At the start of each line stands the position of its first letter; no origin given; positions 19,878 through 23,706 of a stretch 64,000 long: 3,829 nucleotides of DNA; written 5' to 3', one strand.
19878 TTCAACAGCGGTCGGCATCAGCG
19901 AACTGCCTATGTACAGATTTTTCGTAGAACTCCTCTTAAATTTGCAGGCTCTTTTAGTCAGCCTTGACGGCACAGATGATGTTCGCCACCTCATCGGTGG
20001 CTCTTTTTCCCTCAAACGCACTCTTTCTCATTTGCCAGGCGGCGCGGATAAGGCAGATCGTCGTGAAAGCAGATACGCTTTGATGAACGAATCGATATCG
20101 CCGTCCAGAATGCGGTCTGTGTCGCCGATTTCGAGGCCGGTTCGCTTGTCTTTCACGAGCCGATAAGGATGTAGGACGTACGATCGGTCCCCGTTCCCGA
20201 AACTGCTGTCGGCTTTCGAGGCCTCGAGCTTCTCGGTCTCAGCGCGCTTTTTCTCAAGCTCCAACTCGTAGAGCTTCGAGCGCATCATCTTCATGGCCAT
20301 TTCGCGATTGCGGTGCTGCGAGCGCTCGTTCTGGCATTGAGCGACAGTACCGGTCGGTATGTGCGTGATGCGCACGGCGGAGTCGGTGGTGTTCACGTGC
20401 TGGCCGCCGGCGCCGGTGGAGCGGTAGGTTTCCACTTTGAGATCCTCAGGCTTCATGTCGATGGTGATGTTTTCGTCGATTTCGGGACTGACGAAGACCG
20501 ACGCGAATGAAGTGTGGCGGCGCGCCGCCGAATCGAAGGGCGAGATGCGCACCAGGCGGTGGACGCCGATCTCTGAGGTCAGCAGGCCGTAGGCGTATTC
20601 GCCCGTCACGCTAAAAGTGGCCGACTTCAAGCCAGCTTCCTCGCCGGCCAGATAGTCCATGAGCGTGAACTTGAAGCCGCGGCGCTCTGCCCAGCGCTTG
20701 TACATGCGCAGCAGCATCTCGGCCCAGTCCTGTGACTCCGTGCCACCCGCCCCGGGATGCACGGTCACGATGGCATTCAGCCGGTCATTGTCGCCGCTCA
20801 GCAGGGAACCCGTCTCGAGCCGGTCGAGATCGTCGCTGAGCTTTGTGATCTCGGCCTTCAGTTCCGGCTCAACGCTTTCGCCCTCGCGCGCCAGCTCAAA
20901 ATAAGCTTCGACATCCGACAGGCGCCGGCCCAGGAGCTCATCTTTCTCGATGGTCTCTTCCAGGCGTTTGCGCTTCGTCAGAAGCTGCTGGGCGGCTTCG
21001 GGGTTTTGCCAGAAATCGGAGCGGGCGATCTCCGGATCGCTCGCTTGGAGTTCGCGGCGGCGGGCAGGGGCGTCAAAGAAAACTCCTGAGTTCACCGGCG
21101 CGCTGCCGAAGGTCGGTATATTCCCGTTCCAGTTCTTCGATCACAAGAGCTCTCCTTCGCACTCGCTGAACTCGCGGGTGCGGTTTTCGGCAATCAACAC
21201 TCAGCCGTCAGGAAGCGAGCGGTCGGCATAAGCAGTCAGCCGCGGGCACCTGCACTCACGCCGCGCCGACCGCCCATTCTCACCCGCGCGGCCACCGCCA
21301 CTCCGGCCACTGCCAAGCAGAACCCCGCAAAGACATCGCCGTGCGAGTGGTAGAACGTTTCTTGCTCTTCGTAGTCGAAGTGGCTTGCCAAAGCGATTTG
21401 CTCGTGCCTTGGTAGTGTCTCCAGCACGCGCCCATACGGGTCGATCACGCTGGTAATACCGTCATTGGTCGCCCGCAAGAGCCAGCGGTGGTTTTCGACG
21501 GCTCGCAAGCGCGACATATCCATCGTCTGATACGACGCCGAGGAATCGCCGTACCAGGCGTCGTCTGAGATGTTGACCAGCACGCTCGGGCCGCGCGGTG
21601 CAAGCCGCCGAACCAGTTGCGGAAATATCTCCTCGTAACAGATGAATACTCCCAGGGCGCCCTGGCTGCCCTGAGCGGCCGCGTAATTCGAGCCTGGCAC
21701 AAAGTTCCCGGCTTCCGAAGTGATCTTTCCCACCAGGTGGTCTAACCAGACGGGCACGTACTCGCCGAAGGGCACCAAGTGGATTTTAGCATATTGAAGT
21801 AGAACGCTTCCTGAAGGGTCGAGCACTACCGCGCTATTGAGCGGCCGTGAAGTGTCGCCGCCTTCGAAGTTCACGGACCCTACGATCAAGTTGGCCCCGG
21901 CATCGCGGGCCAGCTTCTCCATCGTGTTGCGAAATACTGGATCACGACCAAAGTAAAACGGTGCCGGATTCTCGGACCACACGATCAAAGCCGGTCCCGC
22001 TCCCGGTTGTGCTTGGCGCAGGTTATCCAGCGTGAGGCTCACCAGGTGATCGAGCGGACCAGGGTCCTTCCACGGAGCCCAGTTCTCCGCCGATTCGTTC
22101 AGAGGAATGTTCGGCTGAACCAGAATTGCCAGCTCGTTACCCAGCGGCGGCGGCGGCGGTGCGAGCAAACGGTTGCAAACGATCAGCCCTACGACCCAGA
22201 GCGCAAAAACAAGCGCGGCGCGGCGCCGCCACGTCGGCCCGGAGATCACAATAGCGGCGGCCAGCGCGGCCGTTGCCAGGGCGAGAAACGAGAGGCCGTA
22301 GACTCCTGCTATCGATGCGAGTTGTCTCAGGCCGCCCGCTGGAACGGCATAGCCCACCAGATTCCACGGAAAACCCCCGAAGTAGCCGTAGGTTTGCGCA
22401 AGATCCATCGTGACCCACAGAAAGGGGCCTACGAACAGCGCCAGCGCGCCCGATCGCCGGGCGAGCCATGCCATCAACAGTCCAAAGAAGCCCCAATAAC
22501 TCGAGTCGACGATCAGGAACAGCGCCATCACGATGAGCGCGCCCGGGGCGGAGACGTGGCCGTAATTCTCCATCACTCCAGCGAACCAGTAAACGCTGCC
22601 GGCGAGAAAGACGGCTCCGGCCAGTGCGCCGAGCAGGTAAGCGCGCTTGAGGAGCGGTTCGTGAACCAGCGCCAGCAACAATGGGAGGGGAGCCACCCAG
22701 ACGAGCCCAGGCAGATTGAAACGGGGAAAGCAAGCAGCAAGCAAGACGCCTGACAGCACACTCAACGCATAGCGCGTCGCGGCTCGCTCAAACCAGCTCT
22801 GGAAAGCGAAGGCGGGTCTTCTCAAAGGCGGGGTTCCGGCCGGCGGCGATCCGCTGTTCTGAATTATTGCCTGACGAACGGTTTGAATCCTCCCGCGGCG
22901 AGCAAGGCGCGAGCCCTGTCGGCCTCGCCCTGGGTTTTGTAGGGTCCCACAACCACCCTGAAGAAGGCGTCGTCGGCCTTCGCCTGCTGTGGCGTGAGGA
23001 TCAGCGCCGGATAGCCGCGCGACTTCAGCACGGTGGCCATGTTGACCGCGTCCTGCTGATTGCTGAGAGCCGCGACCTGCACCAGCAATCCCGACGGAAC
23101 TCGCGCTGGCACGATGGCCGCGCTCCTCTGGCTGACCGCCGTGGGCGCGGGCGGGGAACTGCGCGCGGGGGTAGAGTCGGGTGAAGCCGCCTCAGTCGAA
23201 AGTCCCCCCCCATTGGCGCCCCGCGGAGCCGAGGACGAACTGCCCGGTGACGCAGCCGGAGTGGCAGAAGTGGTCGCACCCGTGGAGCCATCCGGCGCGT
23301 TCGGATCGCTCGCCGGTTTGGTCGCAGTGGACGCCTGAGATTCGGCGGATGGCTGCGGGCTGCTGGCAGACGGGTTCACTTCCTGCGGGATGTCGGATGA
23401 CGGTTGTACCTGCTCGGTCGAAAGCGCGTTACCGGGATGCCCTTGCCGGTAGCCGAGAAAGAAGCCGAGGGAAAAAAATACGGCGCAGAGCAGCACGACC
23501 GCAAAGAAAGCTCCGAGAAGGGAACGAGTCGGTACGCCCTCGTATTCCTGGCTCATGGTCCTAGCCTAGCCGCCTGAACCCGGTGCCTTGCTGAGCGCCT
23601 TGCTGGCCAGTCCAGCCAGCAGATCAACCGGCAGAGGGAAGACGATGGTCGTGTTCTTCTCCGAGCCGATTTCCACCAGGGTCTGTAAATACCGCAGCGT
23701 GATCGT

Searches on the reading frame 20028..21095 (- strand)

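Call 79: search_protein_families(library=pfam, proteins=[window:20028-21095:-], max_evalue=0.00001)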
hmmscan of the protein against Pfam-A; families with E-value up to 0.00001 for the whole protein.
window:20028-21095:- (355 aa): 2 families
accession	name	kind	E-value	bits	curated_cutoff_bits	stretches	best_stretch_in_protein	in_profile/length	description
PF03462.23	PCRF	-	3.4e-53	180.8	24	1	15-200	4-194/194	PCRF domain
PF00472.26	RF-1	-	1.6e-39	134.9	35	1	209-318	2-116/116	RF-1 domain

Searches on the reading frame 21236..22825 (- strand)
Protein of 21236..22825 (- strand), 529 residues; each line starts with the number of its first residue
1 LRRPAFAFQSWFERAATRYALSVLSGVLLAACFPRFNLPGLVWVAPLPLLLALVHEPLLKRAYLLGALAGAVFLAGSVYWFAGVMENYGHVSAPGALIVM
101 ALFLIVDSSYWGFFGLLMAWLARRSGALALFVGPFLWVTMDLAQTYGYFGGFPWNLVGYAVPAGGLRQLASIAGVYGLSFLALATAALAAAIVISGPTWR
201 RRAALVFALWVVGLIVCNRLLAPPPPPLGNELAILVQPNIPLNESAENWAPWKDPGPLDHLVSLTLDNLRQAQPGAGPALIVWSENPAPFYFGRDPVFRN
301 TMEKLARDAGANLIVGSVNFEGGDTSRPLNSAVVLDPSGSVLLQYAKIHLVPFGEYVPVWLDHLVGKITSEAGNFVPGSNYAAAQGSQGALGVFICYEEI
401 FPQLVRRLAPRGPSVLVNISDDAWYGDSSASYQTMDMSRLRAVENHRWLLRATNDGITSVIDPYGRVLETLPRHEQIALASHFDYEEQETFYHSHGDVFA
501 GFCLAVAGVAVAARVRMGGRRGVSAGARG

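Call 80: search_protein_families(library=pfam, proteins=[window:21236-22825:-], max_evalue=0.00001)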
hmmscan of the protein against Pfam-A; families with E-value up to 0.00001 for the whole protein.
window:21236-22825:- (529 aa): 2 families
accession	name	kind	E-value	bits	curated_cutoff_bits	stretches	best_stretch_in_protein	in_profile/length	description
PF00795.27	CN_hydrolase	-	5.8e-29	101.6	23.2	1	260-478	16-242/256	Carbon-nitrogen hydrolase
PF20154.4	LNT_N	-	9.2e-29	101.1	27.1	1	25-188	1-159/159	Apolipoprotein N-acyltransferase N-terminal domain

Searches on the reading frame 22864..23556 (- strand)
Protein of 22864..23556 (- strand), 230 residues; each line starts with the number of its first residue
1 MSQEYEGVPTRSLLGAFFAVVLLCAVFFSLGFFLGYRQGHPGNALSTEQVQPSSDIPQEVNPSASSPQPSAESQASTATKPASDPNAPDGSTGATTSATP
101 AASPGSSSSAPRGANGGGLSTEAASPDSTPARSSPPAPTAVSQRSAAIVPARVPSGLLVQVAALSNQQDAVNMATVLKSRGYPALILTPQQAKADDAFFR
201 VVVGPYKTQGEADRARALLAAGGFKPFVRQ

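Call 80: search_protein_families(library=pfam, proteins=[window:22864-23556:-], max_evalue=0.00001)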
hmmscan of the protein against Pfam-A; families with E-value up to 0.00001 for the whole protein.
window:22864-23556:- (230 aa): 1 family
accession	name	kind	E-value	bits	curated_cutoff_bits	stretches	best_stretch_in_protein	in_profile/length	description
PF05036.18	SPOR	-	1.6e-16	60.8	21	1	155-230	3-76/76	SPOR domain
